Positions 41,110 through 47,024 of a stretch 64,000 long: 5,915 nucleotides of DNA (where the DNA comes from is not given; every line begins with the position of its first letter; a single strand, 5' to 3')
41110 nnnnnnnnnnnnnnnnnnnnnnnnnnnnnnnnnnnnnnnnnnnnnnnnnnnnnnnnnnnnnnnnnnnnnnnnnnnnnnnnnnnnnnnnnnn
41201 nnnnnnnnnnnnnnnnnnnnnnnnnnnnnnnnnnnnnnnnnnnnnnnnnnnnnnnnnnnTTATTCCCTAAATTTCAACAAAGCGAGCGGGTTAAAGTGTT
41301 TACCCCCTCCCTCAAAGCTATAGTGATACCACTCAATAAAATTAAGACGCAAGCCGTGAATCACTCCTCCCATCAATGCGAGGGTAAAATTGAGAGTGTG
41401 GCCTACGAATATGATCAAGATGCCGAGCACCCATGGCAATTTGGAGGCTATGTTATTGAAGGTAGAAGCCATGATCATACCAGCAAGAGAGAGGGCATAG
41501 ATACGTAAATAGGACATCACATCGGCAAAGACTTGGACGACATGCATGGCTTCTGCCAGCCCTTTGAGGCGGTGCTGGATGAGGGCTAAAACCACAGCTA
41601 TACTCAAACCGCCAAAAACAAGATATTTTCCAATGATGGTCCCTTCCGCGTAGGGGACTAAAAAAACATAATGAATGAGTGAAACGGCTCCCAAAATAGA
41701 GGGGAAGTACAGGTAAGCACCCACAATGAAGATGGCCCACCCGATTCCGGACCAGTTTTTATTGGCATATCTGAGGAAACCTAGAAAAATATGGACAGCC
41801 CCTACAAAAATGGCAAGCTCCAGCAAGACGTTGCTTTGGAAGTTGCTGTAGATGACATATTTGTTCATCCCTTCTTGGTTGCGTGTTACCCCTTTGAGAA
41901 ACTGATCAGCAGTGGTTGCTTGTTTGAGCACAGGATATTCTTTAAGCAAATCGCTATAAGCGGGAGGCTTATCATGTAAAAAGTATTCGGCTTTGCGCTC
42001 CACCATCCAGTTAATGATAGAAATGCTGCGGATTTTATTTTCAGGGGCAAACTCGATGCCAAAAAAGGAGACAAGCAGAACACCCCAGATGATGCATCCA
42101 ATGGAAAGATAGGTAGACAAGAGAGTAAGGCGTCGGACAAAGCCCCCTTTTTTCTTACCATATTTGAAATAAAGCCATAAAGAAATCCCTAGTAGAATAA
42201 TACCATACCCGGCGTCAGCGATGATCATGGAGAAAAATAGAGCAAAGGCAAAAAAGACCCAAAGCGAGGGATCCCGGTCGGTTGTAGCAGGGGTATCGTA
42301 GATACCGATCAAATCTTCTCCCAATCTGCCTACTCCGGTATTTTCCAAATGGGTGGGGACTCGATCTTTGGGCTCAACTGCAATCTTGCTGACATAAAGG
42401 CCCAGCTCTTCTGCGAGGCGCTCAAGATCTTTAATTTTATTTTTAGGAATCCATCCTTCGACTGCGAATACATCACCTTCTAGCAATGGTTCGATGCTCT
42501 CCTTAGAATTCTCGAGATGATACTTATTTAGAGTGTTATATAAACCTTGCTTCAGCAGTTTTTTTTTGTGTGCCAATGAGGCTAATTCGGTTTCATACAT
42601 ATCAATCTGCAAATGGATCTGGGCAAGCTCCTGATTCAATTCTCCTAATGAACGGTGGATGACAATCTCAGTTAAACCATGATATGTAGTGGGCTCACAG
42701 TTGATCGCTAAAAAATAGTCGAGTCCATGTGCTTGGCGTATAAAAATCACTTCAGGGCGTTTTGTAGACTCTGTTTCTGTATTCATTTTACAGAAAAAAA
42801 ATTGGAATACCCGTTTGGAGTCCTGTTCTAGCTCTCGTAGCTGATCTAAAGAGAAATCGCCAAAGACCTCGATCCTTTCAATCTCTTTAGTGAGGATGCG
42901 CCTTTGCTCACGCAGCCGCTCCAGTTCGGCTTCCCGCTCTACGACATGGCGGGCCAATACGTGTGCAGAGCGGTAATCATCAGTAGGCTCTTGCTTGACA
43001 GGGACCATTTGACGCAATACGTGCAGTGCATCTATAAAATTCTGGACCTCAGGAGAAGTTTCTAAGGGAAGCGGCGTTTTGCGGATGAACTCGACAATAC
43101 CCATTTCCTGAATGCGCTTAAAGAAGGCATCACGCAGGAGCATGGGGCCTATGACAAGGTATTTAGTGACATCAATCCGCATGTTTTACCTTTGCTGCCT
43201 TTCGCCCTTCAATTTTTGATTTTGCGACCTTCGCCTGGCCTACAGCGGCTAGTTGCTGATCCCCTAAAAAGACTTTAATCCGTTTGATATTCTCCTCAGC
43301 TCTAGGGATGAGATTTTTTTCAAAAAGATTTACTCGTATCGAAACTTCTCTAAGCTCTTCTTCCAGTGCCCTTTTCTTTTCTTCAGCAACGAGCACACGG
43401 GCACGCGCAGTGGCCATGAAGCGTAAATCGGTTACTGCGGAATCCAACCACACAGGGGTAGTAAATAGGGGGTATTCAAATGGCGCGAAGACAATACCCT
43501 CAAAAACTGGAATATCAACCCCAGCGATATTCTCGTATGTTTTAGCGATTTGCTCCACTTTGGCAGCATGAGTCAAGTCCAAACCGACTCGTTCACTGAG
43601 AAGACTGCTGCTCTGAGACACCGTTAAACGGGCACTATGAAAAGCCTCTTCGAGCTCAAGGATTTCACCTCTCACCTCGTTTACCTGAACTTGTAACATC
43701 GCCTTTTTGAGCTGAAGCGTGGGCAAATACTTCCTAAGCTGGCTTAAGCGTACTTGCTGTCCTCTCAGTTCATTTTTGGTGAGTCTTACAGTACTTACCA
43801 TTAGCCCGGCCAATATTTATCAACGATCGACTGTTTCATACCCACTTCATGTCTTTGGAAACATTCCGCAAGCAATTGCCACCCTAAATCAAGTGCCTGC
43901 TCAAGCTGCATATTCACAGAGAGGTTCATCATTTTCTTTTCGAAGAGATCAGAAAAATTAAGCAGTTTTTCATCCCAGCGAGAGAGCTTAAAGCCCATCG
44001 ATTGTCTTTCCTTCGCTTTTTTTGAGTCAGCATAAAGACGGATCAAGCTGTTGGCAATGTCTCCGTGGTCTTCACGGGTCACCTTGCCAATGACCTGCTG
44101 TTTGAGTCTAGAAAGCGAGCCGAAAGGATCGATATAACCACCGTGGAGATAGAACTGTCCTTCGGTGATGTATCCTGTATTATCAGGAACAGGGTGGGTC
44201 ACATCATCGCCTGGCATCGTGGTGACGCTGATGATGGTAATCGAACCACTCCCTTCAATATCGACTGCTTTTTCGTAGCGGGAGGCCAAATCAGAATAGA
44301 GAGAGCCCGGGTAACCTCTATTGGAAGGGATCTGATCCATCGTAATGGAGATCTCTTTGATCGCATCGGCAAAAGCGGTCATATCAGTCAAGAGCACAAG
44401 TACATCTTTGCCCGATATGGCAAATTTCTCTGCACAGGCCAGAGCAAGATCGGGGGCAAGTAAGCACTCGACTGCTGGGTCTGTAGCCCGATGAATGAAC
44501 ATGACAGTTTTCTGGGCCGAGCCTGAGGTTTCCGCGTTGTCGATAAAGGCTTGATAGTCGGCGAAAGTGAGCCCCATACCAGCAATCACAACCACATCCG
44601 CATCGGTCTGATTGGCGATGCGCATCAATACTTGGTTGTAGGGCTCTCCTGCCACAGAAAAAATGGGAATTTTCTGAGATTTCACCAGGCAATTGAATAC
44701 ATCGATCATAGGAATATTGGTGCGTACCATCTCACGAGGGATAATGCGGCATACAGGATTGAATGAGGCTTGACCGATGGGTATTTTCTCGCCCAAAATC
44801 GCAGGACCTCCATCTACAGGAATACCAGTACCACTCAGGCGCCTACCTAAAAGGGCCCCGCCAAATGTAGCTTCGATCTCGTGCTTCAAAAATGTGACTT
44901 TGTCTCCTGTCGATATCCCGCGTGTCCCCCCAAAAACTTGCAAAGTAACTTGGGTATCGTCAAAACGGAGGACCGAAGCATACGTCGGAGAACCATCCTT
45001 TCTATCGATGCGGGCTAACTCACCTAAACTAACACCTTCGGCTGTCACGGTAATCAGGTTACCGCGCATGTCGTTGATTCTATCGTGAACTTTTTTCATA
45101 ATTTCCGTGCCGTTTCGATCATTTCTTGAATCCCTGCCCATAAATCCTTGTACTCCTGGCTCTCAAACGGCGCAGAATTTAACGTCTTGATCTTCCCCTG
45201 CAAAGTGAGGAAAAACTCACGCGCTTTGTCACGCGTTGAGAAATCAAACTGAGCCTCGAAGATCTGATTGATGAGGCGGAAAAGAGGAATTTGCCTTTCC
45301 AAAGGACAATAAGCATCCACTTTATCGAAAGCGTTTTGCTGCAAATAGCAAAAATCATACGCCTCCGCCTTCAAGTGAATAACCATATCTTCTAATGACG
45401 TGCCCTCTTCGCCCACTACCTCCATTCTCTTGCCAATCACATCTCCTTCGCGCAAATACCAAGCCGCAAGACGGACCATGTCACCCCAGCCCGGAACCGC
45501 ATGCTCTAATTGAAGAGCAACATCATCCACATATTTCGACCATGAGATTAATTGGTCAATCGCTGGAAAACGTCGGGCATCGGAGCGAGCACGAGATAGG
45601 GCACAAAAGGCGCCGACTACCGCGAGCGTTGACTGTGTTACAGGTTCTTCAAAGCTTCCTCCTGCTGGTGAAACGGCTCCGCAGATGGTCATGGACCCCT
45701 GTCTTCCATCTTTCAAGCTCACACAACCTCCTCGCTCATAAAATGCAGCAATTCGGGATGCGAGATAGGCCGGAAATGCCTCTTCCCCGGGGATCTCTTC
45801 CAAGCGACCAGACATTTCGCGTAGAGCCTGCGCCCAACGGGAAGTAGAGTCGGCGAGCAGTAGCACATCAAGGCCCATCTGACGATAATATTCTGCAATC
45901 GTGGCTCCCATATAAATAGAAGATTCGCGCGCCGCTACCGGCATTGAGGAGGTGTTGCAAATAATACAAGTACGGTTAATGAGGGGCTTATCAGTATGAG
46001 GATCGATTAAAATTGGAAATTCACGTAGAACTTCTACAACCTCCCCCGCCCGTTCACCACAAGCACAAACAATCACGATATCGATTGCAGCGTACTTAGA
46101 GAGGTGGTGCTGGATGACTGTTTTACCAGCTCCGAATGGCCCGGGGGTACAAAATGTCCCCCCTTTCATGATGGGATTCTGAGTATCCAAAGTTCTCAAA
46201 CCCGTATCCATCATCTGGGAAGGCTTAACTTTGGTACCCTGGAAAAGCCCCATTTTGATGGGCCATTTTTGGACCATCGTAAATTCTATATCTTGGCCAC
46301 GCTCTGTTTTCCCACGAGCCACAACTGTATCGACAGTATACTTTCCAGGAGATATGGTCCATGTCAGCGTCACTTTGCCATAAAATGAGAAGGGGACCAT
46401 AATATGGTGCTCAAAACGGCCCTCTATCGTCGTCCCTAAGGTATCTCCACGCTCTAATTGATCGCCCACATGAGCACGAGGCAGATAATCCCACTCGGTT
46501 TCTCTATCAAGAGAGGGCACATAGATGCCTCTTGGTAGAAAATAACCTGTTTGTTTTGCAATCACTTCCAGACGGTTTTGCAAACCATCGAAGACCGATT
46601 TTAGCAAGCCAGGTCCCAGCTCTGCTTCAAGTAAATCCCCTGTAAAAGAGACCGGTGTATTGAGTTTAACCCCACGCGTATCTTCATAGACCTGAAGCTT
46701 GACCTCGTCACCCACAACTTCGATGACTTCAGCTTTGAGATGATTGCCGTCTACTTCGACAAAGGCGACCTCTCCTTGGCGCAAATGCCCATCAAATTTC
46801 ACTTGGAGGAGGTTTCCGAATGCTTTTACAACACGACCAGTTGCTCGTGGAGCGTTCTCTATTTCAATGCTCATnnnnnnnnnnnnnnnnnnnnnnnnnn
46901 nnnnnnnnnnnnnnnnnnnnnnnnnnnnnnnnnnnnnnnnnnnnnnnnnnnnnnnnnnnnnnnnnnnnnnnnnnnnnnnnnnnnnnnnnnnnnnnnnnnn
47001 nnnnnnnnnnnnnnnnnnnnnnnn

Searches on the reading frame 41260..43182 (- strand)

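Call 60: search_protein_families(library=pfam, proteins=[window:41260-43182:-], max_evalue=0.0001)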
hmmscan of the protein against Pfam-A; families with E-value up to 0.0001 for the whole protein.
window:41260-43182:- (640 aa): 1 family
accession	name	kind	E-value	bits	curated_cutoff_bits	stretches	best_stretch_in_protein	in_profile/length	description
PF01496.24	V_ATPase_I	-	8.1e-13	47.7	30.7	1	174-344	261-420/815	V-type ATPase 116kDa subunit family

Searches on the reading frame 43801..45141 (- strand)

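Call 60: search_protein_families(library=pfam, proteins=[window:43801-45141:-], max_evalue=0.0001)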
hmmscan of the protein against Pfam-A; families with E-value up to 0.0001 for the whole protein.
window:43801-45141:- (446 aa): 3 families
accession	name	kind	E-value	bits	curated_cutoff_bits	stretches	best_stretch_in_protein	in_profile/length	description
PF00006.31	ATP-synt_ab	-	6.6e-53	179.9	29.5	1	143-333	2-194/213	ATP synthase alpha/beta family, nucleotide-binding domain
PF22919.1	ATP-synt_VA_C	-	6.7e-14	52.2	24.7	1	352-444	4-101/101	C-terminal domain of V and A type ATP synthase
PF02874.29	ATP-synt_ab_N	-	2.4e-10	41.2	20.9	1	27-85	6-68/69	ATP synthase alpha/beta family, beta-barrel domain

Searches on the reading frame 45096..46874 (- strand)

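Call 60: search_protein_families(library=pfam, proteins=[window:45096-46874:-], max_evalue=0.0001)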
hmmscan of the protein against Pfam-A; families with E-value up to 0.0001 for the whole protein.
window:45096-46874:- (592 aa): 4 families
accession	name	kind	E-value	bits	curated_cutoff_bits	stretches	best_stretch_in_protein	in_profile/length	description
PF00006.31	ATP-synt_ab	-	2.3e-61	207.6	29.5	1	225-446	1-213/213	ATP synthase alpha/beta family, nucleotide-binding domain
PF16886.11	ATP-synt_ab_Xtn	-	1.7e-24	85.8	25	1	119-207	1-88/88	ATPsynthase alpha/beta subunit barrel-sandwich domain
PF02874.29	ATP-synt_ab_N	-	1.7e-10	41.7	20.9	1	15-79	1-69/69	ATP synthase alpha/beta family, beta-barrel domain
PF22919.1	ATP-synt_VA_C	-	1.2e-06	29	24.7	1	463-535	12-84/101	C-terminal domain of V and A type ATP synthase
